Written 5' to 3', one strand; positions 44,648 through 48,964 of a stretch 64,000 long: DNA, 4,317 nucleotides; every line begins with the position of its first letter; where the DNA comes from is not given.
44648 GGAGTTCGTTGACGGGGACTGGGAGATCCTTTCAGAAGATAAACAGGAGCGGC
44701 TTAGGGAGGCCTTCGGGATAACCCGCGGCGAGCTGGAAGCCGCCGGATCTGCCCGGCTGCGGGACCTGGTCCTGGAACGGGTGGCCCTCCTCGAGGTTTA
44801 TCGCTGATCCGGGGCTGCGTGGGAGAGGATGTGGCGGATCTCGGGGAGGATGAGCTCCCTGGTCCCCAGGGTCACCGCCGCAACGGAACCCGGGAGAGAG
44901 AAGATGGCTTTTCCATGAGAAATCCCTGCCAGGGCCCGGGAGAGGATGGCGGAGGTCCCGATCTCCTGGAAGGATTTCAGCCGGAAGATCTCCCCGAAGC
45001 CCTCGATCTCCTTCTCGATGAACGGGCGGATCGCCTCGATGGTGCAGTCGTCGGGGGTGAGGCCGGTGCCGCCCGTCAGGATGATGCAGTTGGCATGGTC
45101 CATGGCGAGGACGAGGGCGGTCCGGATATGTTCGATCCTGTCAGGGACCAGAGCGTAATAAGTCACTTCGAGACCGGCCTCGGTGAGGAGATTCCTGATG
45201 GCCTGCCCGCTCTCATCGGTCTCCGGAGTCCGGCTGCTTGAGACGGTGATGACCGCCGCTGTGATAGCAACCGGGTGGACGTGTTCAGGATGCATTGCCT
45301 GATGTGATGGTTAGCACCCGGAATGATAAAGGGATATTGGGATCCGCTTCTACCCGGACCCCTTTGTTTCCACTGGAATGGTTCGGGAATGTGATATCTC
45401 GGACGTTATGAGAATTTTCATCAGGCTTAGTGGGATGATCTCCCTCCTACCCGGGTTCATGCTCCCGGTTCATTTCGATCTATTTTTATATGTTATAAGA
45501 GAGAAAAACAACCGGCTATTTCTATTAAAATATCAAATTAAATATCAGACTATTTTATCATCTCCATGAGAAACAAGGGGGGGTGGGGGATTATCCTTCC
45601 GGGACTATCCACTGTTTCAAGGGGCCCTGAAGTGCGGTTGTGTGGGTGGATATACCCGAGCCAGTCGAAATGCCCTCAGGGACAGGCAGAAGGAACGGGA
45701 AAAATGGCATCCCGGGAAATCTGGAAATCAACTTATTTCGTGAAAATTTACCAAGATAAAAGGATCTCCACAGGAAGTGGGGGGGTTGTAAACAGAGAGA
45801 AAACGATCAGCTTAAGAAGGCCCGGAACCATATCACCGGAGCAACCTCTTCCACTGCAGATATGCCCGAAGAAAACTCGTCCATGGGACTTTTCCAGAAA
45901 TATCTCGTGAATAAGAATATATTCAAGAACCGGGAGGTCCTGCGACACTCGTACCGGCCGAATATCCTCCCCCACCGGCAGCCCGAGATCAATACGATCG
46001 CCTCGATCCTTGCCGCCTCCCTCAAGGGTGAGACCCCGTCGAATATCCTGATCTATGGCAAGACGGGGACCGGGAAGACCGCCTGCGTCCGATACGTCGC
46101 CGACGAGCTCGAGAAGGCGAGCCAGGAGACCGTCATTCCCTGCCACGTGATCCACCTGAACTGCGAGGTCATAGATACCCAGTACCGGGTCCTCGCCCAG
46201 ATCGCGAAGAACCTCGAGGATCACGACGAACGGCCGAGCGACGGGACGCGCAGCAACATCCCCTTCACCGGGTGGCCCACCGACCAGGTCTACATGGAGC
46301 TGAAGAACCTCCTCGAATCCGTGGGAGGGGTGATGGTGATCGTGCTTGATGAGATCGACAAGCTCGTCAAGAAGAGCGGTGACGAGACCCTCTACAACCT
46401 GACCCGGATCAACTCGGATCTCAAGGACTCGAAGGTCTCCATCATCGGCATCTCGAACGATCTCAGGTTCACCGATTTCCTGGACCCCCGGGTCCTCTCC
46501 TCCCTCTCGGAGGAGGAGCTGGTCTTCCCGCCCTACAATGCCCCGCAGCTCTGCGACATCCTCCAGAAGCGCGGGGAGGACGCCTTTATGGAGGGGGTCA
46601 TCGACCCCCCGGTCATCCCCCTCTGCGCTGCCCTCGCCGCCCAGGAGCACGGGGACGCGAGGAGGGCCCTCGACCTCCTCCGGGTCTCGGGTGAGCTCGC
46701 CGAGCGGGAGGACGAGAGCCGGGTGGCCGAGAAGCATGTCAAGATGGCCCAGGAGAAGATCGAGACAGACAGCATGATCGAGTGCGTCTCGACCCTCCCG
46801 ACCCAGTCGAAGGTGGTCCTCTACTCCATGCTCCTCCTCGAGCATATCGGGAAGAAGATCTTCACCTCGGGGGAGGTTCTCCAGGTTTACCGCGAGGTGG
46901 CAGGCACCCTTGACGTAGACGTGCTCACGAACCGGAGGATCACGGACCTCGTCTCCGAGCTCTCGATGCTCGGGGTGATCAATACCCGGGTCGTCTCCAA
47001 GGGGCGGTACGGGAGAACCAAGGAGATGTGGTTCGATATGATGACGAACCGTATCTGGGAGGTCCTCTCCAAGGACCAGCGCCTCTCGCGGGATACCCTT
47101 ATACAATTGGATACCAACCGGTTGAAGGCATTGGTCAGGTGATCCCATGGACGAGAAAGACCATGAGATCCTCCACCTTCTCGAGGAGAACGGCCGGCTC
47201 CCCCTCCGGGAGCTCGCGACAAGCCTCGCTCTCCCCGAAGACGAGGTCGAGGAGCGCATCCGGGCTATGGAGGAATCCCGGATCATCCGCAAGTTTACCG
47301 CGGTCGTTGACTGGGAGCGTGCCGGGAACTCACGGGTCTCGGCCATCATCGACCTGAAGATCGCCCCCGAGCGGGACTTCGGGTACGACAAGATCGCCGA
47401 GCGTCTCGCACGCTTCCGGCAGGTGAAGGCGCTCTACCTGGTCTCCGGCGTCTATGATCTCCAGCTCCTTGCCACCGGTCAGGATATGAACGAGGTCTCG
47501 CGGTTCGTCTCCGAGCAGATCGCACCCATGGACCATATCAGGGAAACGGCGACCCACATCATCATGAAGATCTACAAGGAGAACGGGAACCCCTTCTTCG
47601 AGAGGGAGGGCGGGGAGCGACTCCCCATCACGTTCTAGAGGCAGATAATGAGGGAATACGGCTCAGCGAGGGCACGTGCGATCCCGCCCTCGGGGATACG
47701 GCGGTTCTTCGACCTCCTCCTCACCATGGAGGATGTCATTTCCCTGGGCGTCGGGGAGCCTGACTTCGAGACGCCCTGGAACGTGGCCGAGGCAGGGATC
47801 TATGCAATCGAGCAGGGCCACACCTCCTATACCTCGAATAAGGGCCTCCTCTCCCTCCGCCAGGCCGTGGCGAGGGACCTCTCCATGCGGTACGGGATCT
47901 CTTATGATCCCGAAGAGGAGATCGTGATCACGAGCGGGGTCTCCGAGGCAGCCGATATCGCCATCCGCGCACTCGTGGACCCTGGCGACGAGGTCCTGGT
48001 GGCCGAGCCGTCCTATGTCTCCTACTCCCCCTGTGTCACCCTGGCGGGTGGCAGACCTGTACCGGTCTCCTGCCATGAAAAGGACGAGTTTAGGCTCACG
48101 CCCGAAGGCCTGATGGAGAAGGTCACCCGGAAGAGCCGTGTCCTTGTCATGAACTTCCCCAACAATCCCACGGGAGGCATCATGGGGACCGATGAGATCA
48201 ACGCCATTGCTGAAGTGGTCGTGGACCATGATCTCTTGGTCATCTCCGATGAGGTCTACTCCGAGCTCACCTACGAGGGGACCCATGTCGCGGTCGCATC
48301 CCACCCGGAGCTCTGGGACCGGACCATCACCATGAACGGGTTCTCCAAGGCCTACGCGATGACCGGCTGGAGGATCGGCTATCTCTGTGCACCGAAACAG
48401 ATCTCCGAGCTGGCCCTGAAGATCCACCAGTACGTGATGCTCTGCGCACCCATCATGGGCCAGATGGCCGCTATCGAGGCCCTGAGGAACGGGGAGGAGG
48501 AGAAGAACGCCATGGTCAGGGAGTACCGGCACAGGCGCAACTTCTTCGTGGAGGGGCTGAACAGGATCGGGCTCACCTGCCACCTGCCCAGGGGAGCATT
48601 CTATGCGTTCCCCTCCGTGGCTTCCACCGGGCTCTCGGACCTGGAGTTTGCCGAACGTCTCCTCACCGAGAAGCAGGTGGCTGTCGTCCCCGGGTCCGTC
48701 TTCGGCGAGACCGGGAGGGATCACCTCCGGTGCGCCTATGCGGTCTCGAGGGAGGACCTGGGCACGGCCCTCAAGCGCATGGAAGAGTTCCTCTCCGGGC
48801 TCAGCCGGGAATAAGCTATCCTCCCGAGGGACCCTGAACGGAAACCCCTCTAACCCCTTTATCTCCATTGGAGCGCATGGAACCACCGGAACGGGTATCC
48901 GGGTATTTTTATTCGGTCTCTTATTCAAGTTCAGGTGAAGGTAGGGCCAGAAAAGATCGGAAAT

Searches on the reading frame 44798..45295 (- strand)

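Call 8: search_protein_families(library=pfam, proteins=[window:44798-45295:-])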
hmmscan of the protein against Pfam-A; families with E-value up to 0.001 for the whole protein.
window:44798-45295:- (165 aa): 1 family
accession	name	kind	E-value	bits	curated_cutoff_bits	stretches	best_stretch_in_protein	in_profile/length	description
PF00994.29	MoCF_biosynth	-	3.1e-34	118.2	26.6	1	14-155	1-144/144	Probable molybdopterin binding domain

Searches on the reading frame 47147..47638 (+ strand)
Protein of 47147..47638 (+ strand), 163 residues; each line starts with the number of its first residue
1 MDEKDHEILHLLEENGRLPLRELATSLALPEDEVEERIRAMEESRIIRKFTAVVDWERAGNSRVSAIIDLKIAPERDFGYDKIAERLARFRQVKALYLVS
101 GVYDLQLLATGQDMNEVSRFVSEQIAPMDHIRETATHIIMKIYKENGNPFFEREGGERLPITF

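Call 8: search_protein_families(library=pfam, proteins=[window:47147-47638:+])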
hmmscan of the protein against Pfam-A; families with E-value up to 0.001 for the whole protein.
window:47147-47638:+ (163 aa): 5 families
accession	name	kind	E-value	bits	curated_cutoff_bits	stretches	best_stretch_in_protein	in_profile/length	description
PF01037.27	AsnC_trans_reg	-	1.6e-15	57.2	25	1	71-141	4-72/73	Lrp/AsnC ligand binding domain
PF13404.12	HTH_AsnC-type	-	3.3e-12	46.5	27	1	1-42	1-42/42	AsnC-type helix-turn-helix domain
PF13412.12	HTH_24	-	2.2e-09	37.2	21.9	1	1-48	1-48/48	Winged helix-turn-helix DNA-binding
PF22451.2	NirdL-like_HTH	-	0.00049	20.1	27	1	19-48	18-47/47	Siroheme decarboxylase NirDL-like HTH domain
PF22482.2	AsnC_trans_reg_3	-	0.00056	20.4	24.4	0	81-146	25-89/95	PF0864 C-terminal dimeric alpha+beta barrel domain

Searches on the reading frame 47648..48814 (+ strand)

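Call 8: search_protein_families(library=pfam, proteins=[window:47648-48814:+])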
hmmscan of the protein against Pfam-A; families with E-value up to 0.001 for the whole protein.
window:47648-48814:+ (388 aa): 4 families
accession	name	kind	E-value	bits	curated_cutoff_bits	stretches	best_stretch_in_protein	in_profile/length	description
PF00155.27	Aminotran_1_2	-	2e-71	241.5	19.7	1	29-377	2-360/361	Aminotransferase class I and II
PF01041.23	DegT_DnrJ_EryC1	-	9.7e-08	32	19.8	1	93-201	44-145/360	DegT/DnrJ/EryC1/StrS aminotransferase family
PF01212.27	Beta_elim_lyase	-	1.2e-05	25.2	27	1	48-201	16-168/288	Beta-eliminating lyase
PF00266.25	Aminotran_5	-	1.4e-05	24.7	21.5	1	84-201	56-175/371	Aminotransferase class-V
